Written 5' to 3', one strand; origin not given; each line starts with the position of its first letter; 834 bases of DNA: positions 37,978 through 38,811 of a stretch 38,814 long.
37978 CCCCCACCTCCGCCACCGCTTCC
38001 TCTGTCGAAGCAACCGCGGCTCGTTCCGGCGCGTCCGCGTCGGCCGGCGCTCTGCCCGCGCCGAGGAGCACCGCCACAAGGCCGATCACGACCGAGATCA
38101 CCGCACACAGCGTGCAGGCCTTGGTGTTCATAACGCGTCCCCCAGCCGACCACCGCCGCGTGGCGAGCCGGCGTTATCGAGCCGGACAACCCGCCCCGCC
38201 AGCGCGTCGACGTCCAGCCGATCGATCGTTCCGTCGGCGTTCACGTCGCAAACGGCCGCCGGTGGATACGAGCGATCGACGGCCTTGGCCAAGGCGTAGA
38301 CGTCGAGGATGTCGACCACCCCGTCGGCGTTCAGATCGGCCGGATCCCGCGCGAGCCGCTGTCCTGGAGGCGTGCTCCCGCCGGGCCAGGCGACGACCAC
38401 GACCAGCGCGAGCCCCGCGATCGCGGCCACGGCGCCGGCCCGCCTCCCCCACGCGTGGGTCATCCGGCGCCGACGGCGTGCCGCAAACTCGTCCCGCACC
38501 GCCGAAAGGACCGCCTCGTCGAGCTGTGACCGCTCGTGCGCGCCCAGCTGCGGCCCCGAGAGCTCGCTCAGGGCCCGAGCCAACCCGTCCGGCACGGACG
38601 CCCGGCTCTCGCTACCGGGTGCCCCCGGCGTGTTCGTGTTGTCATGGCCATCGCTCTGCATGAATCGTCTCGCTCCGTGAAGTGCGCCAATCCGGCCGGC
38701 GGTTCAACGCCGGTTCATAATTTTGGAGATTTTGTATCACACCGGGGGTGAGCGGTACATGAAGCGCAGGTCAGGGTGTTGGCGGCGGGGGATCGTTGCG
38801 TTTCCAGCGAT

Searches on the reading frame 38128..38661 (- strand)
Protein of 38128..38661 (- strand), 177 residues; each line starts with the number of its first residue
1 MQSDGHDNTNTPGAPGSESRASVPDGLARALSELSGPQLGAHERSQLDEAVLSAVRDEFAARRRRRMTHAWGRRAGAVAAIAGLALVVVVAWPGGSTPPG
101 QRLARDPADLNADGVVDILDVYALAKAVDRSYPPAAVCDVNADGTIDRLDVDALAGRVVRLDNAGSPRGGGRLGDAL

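Call 20: search_protein_families(library=pfam, proteins=[window:38128-38661:-], max_evalue=0.001)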
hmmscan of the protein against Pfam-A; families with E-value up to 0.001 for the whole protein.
window:38128-38661:- (177 aa): 1 family
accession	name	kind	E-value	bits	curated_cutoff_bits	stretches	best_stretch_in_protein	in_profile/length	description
PF00404.24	Dockerin_1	-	5.6e-07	30.1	22.9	1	108-155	2-53/57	Dockerin type I domain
